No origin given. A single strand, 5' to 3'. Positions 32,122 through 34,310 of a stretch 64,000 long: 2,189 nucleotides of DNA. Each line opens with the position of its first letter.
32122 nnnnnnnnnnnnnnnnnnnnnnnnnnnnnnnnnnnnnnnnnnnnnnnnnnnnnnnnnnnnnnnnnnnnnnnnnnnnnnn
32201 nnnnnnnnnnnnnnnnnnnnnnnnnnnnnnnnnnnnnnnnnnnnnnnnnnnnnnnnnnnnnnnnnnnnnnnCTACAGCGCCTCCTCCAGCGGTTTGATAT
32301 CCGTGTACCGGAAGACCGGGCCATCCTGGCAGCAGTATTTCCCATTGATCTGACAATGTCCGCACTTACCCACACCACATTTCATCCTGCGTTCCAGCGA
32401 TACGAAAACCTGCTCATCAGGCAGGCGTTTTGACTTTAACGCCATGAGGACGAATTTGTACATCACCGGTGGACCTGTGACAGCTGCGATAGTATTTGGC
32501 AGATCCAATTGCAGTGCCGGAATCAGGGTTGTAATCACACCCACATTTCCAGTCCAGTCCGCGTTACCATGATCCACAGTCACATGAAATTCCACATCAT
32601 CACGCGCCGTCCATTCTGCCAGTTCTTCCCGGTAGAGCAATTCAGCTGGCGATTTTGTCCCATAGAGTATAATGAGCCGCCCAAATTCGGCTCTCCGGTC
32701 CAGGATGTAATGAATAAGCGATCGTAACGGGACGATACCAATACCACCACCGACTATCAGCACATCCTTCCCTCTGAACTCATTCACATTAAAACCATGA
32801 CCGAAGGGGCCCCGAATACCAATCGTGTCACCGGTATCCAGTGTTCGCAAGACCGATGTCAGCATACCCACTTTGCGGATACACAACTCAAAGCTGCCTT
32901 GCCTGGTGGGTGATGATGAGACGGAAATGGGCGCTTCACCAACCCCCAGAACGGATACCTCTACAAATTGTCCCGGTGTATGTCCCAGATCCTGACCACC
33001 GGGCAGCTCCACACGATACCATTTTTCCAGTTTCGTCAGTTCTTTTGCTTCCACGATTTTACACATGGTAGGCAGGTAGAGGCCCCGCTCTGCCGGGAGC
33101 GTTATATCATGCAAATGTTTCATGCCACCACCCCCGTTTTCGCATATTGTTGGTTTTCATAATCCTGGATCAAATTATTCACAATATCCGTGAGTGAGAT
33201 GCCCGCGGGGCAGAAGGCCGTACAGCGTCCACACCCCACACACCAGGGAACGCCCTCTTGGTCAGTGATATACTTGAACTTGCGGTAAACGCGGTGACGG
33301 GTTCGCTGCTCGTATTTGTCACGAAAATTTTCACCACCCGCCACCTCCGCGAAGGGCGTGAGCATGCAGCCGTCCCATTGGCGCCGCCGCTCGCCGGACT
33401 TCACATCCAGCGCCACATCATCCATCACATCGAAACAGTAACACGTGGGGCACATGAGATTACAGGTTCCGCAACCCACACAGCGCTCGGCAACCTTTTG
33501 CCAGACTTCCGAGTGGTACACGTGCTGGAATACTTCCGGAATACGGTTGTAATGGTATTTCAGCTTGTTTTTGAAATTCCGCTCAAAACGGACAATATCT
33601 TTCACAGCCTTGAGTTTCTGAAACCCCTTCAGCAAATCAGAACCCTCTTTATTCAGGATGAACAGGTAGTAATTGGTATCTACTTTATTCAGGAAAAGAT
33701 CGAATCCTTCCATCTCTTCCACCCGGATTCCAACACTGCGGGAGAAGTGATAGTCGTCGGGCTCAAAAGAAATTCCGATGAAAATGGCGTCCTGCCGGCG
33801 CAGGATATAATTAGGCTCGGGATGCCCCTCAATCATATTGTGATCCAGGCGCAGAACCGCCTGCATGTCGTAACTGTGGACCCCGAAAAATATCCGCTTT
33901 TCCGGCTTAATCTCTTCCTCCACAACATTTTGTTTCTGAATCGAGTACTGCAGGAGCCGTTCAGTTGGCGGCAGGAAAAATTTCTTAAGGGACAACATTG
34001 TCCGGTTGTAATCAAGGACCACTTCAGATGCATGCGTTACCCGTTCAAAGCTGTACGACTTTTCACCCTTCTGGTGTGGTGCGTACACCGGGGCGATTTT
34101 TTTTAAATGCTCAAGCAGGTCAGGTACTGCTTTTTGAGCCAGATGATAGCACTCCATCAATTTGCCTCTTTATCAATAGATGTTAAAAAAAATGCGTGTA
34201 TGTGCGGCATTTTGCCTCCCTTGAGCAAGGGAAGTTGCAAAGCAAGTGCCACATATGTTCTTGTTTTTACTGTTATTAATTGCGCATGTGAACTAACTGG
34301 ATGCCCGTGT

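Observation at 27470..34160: Group-3b-like [NiFe] hydrogenase operon translationally linked to a receiver-only response regulator, a six-TM histidine kinase and a stand-alone tandem-ACT protein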

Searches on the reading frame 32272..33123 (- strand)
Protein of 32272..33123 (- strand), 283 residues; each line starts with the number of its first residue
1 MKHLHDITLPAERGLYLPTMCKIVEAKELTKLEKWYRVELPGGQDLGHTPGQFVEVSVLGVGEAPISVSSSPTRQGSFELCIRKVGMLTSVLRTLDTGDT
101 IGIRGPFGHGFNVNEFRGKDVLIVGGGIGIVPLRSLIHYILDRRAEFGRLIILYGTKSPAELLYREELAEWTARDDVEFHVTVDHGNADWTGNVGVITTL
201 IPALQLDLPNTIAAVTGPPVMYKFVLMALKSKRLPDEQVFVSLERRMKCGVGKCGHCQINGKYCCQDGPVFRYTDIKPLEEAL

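Call 3: search_protein_families(library=pfam, proteins=[window:32272-33123:-], max_evalue=0.01)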
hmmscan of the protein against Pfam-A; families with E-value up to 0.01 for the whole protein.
window:32272-33123:- (283 aa): 3 families
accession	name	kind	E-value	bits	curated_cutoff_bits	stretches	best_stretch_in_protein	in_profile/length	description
PF00175.26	NAD_binding_1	-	9.4e-14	52.4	22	1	124-225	2-107/109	Oxidoreductase NAD-binding domain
PF10418.14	DHODB_Fe-S_bind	-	5e-11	42.6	23.9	1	244-276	1-40/41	Iron-sulfur cluster binding domain of dihydroorotate dehydrogenase B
PF00970.30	FAD_binding_6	-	1.3e-08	35.5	21.1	1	21-109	2-96/99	Oxidoreductase FAD-binding domain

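Call 4: search_protein_families(library=ncbifam, proteins=[window:32272-33123:-], max_evalue=0.01)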
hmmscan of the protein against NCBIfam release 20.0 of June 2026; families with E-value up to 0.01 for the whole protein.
window:32272-33123:- (283 aa): 28 families (the best 25 are shown)
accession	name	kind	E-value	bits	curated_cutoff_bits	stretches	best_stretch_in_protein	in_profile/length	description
NF006220.0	PRK08345.1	subfamily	4.7e-80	269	395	1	16-276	8-287/294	cytochrome-c3 hydrogenase subunit gamma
TIGR02911.1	sulfite_red_B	equivalog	1.3e-70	237.5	288.6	1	16-278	3-258/261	anaerobic sulfite reductase subunit AsrB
NF040835.1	sulfhyd_HydG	equivalog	3.7e-63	213.5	650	1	15-276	14-284/292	NADPH-dependent hydrogenase/sulfhydrogenase 1 subunit gamma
NF040830.1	sulfhyd_ShyC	equivalog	5.3e-63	212.9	600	1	21-275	9-280/288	NAD(P)-dependent hydrogenase/sulfhydrogenase 2 subunit gamma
NF000796.0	PRK00054.1-1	equivalog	1.6e-45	155.4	224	1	18-277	3-236/254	dihydroorotate dehydrogenase electron transfer subunit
NF000799.0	PRK00054.1-4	equivalog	9.5e-30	103.5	314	1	34-275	18-255/258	dihydroorotate dehydrogenase electron transfer subunit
NF000798.0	PRK00054.1-3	equivalog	1.3e-26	93.7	219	1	21-276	8-242/244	dihydroorotate dehydrogenase electron transfer subunit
NF004862.0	PRK06222.1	subfamily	2.6e-24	86.2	220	1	20-272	1-244/281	sulfide/dihydroorotate dehydrogenase-like FAD/NAD-binding protein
NF000797.0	PRK00054.1-2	equivalog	5.2e-23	81.7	270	1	49-274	43-263/267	dihydroorotate dehydrogenase electron transfer subunit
NF009414.0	PRK12778.1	equivalog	1.7e-22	79.5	1103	1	20-272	1-244/752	bifunctional dihydroorotate dehydrogenase B NAD binding subunit/NADPH-dependent glutamate synthase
NF045803.1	MethMoxFADbindMmoC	equivalog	1.9e-17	63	500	1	43-241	135-337/343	aromatic/alkene monooxygenase hydroxylase FAD-binding subunit MmoC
NF005963.0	PRK08051.1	equivalog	6.4e-17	61.6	230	1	20-239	5-225/233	NAD(P)H-flavin reductase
NF058606.1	GlBtMonoRdsGbcB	equivalog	2.5e-16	59.5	500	1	49-200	44-202/362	glycine betaine monooxygenase reductase subunit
NF040810.1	BenC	equivalog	4.9e-16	58.8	430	1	28-237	114-323/333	benzoate 1,2-dioxygenase electron transfer component BenC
TIGR01941.1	nqrF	equivalog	4.6e-15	55.4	295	1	84-240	238-399/405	NADH:ubiquinone reductase (Na(+)-transporting) subunit F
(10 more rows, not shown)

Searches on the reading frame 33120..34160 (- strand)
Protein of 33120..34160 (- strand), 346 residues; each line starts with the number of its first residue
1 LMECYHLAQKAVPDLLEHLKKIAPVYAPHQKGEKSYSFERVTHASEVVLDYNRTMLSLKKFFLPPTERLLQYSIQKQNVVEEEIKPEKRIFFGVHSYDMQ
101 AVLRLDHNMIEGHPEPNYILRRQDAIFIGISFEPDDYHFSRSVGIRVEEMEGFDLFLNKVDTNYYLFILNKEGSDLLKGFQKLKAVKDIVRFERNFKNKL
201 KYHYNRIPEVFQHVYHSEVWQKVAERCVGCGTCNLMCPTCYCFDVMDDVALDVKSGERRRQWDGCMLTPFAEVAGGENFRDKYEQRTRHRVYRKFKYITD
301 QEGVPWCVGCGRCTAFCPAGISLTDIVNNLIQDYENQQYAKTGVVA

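Call 3: search_protein_families(library=pfam, proteins=[window:33120-34160:-], max_evalue=0.01)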
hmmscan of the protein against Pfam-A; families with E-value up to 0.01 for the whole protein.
window:33120-34160:- (346 aa): 12 families
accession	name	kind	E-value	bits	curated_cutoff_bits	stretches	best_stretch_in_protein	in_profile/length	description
PF17179.9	Fer4_22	-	2.1e-32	112.3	27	1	226-321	1-95/95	4Fe-4S dicluster domain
PF13237.11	Fer4_10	-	5.6e-08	33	25.5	1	307-327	9-31/53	4Fe-4S dicluster domain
PF12838.12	Fer4_7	-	5.8e-08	33.5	27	2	303-321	37-52/52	4Fe-4S dicluster domain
PF13183.11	Fer4_8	-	3e-07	31.3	27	1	224-321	2-68/68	4Fe-4S dicluster domain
PF13534.11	Fer4_17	-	3.1e-07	31.3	22.2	0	287-322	25-61/61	4Fe-4S dicluster domain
PF12797.12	Fer4_2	-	1.2e-06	28.5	24.5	1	306-319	9-22/22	4Fe-4S binding domain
PF00037.32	Fer4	-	2.1e-06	27.7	21.1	1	223-239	4-20/24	4Fe-4S binding domain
PF13484.11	Fer4_16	-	2.3e-06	28.7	30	0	305-319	51-65/66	4Fe-4S double cluster binding domain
PF14697.11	Fer4_21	-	1.6e-05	25.4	35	0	217-242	31-56/59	4Fe-4S dicluster domain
PF13746.11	Fer4_18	-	2.2e-05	25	27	0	282-324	36-78/114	4Fe-4S dicluster domain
PF25160.1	LdpA_Fe-S-bd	-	3.7e-05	23.9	27.6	1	306-320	27-41/49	LdpA Fe-S cluster-binding domain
PF13187.11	Fer4_9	-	5.7e-05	23.5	27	1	226-320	1-50/52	4Fe-4S dicluster domain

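Call 4: search_protein_families(library=ncbifam, proteins=[window:33120-34160:-], max_evalue=0.01)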
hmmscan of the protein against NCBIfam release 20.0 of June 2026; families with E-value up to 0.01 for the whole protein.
window:33120-34160:- (346 aa): 44 families (the best 25 are shown)
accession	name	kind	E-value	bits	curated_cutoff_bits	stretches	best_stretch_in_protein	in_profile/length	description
NF040829.1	sulfhyd_ShyB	equivalog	5.7e-70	235.9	690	1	6-329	5-328/334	NAD(P)-dependent hydrogenase/sulfhydrogenase 2 subunit beta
NF040833.1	sulfhyd_HydB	equivalog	6.2e-65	219.4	750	1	6-331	5-336/367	NADPH-dependent hydrogenase/sulfhydrogenase 1 subunit beta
TIGR02910.1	sulfite_red_A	equivalog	1.8e-47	162.2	323.15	1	5-333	3-329/334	anaerobic sulfite reductase subunit AsrA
NF038196.1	ferrodoxin_EFR1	subfamily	4.8e-08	33.3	75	1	168-239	129-198/242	EFR1 family ferrodoxin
TIGR01971.1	NuoI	subfamily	1.4e-07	31.1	113.05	1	194-248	8-64/121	NADH-quinone oxidoreductase, chain I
TIGR02512.1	FeFe_hydrog_A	subfamily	1.2e-06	27.7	405.95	1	224-298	49-122/375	[FeFe] hydrogenase, group A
NF010590.0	PRK13984.1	equivalog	8e-06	24.2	946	0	224-240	49-65/611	putative oxidoreductase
NF008369.0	PRK11168.1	equivalog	1.2e-05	24.4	278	1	299-338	52-91/401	anaerobic glycerol-3-phosphate dehydrogenase subunit C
NF045670.1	quin_L_LdhH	equivalog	2.1e-05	23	800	1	305-338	354-387/706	L-lactate dehydrogenase (quinone) large subunit LdhH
NF009053.0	PRK12387.1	subfamily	2.8e-05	23.9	204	0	216-240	64-88/180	formate hydrogenlyase complex iron-sulfur subunit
NF004537.0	PRK05888.1-3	equivalog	4.1e-05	23.2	163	0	292-330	55-93/204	NADH-quinone oxidoreductase subunit NuoI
TIGR04003.1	rSAM_BssD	equivalog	5.7e-05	22.4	496.45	0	306-322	51-67/314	[benzylsuccinate synthase]-activating enzyme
NF041890.1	hdrC_Methbact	equivalog_domain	0.0001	22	270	0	299-320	23-44/192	ferredoxin:CoB-CoM heterodisulfide reductase subunit HdrC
NF040864.1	HgcB_ferredoxin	equivalog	0.00017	21.4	99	0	307-322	16-31/93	mercury methylation ferredoxin HgcB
NF004538.0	PRK05888.1-4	equivalog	0.00017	21.3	135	0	197-240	31-76/162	NADH-quinone oxidoreductase subunit NuoI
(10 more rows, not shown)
